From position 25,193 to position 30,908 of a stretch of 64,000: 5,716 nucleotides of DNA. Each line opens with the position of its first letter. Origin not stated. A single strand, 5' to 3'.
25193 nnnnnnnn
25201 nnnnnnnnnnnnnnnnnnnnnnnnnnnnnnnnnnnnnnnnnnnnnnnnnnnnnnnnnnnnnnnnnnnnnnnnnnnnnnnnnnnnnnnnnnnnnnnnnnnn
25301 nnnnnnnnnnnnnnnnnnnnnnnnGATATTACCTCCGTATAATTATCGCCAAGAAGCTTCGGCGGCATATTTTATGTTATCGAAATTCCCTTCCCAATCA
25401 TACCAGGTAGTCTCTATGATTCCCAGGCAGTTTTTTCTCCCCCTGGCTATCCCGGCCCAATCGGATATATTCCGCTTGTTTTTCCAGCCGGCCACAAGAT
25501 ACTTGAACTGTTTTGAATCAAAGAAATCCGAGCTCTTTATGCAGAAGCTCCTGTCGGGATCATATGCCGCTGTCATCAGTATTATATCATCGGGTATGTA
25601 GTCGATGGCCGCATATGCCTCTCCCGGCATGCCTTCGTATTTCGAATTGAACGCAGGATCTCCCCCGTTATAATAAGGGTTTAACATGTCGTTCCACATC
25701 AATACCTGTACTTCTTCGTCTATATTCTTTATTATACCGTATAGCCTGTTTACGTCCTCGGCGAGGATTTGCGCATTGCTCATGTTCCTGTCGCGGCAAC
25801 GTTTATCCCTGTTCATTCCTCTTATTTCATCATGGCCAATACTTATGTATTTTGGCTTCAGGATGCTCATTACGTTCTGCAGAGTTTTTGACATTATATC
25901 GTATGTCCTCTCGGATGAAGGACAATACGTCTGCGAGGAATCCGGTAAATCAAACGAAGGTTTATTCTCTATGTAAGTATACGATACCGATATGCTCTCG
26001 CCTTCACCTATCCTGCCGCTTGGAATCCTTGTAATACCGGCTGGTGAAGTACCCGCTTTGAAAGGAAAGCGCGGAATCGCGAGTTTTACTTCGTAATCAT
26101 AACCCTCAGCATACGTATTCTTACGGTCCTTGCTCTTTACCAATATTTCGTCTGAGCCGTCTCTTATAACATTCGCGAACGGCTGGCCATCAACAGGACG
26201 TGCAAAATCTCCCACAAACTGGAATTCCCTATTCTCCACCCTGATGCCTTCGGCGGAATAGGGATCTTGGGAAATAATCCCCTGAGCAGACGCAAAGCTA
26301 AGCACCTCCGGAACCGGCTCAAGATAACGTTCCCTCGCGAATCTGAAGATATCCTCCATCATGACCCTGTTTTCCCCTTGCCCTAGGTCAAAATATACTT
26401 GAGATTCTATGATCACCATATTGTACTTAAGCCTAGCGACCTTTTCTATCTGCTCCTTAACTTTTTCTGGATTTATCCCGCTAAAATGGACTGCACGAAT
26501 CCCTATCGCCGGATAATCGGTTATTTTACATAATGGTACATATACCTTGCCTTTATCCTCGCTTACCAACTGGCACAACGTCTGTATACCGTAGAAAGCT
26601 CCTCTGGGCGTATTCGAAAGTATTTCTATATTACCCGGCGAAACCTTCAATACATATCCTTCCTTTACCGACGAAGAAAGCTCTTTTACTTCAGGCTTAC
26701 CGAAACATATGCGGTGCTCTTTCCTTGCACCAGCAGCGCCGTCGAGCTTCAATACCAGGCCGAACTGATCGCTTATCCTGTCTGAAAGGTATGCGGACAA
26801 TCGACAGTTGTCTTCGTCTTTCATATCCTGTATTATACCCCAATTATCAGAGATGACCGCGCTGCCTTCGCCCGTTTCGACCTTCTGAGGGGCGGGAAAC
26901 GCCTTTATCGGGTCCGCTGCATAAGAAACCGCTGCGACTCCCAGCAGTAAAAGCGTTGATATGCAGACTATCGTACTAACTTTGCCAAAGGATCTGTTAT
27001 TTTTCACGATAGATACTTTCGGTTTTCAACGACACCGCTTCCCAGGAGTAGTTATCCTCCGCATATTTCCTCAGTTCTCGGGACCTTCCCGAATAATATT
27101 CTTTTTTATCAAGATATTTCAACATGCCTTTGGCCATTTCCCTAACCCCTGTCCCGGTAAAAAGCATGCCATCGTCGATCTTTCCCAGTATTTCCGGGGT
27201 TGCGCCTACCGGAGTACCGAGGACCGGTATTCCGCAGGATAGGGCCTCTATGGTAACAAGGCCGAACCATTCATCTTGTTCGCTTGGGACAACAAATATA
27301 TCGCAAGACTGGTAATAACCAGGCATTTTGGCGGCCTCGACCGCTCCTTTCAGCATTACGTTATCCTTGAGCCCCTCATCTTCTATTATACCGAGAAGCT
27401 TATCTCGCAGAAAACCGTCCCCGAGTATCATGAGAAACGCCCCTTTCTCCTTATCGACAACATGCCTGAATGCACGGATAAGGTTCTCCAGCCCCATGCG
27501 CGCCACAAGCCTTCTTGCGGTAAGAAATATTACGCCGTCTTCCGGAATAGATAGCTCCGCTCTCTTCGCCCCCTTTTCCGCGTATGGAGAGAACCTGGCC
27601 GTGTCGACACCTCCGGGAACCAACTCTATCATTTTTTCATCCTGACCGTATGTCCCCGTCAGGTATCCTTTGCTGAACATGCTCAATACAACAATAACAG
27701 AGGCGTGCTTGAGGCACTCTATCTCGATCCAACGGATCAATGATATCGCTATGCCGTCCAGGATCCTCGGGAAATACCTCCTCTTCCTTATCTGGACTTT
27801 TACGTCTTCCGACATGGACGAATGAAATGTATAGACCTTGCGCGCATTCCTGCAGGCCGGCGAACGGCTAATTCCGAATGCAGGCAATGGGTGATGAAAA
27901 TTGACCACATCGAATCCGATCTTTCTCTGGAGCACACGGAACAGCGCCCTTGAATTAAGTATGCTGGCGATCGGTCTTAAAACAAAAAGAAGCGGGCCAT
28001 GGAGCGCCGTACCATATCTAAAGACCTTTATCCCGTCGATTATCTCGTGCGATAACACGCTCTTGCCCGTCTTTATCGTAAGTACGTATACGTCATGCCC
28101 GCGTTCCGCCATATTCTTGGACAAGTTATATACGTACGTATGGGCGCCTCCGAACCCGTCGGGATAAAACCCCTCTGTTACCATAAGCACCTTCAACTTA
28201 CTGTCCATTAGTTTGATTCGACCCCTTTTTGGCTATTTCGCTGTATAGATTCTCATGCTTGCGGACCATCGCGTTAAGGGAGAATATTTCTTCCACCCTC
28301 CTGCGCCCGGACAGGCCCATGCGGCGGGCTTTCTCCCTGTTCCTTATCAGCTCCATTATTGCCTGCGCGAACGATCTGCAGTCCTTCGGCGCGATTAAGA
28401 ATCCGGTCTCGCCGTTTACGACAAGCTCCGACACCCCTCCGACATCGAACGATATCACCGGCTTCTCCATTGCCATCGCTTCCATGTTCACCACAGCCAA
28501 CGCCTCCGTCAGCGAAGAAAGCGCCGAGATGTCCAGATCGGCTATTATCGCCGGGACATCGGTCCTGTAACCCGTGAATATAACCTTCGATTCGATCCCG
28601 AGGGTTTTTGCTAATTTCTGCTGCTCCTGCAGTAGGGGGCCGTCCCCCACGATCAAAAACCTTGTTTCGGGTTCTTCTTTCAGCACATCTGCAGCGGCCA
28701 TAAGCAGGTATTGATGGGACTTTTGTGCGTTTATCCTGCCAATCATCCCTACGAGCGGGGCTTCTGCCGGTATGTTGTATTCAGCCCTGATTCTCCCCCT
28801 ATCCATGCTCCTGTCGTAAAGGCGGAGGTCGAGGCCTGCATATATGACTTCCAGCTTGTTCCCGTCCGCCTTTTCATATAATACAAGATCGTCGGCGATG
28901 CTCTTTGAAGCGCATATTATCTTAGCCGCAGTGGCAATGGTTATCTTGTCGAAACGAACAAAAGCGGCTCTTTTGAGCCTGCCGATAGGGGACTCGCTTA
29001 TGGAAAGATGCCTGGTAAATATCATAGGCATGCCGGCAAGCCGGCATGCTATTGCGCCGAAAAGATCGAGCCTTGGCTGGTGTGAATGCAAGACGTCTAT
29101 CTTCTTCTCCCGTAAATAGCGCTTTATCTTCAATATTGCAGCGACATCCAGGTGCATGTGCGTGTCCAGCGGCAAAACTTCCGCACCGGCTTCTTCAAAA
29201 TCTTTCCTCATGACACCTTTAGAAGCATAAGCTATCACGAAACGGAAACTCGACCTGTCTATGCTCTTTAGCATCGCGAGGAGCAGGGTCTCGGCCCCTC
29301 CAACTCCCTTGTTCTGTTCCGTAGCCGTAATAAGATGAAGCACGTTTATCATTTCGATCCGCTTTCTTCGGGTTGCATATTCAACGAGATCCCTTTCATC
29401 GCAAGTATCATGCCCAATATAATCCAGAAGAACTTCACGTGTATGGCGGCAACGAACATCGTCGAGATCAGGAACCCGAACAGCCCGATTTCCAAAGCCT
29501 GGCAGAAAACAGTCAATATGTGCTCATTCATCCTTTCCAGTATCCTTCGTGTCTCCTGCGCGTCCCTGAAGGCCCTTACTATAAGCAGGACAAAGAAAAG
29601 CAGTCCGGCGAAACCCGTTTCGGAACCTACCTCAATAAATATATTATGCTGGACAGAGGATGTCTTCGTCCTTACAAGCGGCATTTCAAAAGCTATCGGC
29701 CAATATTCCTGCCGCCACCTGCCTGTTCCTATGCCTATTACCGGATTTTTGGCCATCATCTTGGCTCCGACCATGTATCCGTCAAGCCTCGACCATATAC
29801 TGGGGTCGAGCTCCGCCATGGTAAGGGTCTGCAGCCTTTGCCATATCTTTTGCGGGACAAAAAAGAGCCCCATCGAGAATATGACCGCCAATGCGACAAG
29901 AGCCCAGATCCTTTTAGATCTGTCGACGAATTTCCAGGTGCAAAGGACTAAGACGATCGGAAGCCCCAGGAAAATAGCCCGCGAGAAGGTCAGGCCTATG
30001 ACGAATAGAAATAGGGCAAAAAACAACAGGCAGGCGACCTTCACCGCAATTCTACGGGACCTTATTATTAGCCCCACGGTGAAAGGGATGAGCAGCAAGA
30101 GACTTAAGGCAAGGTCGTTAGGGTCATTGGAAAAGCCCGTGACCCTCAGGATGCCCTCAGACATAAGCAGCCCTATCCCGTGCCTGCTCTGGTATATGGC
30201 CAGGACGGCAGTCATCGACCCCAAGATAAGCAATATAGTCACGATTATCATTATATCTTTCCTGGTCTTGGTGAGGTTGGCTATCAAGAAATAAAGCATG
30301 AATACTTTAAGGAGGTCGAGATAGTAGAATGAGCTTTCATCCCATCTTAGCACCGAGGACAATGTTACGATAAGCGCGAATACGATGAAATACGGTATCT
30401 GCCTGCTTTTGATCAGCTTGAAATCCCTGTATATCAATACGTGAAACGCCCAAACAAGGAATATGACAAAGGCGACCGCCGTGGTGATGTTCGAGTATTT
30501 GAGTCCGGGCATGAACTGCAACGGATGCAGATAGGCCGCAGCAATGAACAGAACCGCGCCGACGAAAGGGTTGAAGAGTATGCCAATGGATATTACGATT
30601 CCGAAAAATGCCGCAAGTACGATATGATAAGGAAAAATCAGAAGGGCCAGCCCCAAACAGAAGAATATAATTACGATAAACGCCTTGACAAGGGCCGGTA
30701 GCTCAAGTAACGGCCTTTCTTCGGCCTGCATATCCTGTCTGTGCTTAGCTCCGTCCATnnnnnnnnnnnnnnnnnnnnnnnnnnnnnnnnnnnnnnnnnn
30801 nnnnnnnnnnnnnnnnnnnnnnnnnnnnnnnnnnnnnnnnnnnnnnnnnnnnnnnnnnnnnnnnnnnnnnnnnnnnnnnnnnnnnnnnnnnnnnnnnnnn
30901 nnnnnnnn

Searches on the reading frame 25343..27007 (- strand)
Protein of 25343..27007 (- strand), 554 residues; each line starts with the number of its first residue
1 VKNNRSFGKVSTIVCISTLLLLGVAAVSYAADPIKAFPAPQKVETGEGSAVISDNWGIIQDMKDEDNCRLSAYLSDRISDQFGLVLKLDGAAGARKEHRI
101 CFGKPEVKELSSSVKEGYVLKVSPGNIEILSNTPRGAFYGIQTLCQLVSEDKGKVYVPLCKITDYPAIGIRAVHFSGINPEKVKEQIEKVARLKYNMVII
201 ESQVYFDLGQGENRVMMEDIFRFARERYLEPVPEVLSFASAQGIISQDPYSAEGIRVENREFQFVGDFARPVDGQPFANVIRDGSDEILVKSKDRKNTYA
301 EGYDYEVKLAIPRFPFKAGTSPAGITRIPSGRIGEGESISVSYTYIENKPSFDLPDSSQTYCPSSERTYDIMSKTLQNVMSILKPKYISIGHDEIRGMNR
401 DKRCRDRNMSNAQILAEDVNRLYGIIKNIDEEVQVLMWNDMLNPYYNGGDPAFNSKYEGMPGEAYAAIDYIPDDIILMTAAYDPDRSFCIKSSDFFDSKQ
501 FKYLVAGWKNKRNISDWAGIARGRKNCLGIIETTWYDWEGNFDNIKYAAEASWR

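Call 51: search_protein_families(library=pfam, proteins=[window:25343-27007:-], max_evalue=0.001)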
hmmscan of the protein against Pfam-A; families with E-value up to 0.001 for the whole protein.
window:25343-27007:- (554 aa): 3 families
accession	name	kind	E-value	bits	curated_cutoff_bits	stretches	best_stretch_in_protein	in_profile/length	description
PF02838.20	Glyco_hydro_20b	-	3.1e-18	67.1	26.1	1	37-165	5-124/124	Glycosyl hydrolase family 20, domain 2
PF00728.28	Glyco_hydro_20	-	7.8e-07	29.2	22.3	1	348-444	124-225/348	Glycosyl hydrolase family 20, catalytic domain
PF14845.11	Glycohydro_20b2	-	6.8e-06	27.3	27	1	109-147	91-130/130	beta-acetyl hexosaminidase like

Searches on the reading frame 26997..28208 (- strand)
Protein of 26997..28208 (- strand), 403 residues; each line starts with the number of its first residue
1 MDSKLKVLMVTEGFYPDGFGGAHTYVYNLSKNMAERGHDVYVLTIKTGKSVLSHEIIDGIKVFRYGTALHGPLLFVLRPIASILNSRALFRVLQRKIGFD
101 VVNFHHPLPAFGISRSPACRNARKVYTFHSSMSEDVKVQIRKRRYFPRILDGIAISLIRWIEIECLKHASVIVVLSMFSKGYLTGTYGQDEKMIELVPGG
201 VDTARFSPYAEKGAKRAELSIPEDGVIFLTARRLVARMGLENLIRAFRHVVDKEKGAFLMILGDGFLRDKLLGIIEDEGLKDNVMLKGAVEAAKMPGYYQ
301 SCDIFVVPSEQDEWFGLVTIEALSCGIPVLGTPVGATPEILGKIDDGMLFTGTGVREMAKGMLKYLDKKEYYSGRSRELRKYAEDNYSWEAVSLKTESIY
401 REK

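Call 51: search_protein_families(library=pfam, proteins=[window:26997-28208:-], max_evalue=0.001)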
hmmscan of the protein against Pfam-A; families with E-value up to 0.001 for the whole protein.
window:26997-28208:- (403 aa): 5 families
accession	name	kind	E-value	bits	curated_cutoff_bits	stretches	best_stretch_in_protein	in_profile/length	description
PF00534.26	Glycos_transf_1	-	1.6e-30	106.4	26.4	1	214-378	4-164/172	Glycosyl transferases group 1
PF13439.12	Glyco_transf_4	-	2e-25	90.2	28.5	1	19-205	1-170/170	Glycosyltransferase Family 4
PF13692.12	Glyco_trans_1_4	-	1.5e-23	84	27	1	228-367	4-141/142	Glycosyl transferases group 1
PF13579.12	Glyco_trans_4_4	-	1.3e-11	45.5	29.7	1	20-199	1-157/158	Glycosyl transferase 4-like domain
PF20706.3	GT4-conflict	-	1.3e-05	24.8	26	1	297-330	277-309/385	Family 4 Glycosyltransferase in conflict systems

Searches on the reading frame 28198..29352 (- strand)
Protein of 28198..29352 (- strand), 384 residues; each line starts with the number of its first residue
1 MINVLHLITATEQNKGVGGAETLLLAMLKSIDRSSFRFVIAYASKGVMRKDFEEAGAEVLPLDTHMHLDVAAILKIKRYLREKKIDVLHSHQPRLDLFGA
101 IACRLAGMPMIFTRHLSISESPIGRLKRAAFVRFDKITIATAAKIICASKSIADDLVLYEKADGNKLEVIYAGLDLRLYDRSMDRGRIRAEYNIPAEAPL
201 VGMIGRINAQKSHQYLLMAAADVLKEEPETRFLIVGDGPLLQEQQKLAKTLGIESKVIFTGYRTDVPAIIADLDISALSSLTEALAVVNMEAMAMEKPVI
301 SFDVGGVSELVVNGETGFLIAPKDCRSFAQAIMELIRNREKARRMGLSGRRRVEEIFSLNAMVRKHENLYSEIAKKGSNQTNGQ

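Call 51: search_protein_families(library=pfam, proteins=[window:28198-29352:-], max_evalue=0.001)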
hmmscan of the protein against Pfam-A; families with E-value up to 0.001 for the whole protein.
window:28198-29352:- (384 aa): 7 families
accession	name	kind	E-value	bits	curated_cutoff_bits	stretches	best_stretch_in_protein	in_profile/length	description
PF00534.26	Glycos_transf_1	-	3.8e-41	140.9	26.4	1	185-351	2-171/172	Glycosyl transferases group 1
PF13692.12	Glyco_trans_1_4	-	1.2e-37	129.7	27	1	199-338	2-142/142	Glycosyl transferases group 1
PF13439.12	Glyco_transf_4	-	1.6e-20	74.2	28.5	1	17-176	1-168/170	Glycosyltransferase Family 4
PF13579.12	Glyco_trans_4_4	-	2.4e-14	54.4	29.7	1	18-172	1-157/158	Glycosyl transferase 4-like domain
PF13477.12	Glyco_trans_4_2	-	1.9e-06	28.6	23.4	1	53-125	41-118/139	Glycosyl transferase 4-like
PF13524.12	Glyco_trans_1_2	-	0.0001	22.7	25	1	224-361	9-137/144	Glycosyl transferase-like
PF20706.3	GT4-conflict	-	0.00093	18.7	26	0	196-354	195-373/385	Family 4 Glycosyltransferase in conflict systems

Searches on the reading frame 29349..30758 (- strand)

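Call 51: search_protein_families(library=pfam, proteins=[window:29349-30758:-], max_evalue=0.001)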
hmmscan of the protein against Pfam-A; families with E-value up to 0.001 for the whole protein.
window:29349-30758:- (469 aa): 1 family
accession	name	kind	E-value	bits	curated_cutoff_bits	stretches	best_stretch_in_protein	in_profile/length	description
PF04932.20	Wzy_C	-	3.5e-20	72.7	31.7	1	246-390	2-149/149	O-Antigen ligase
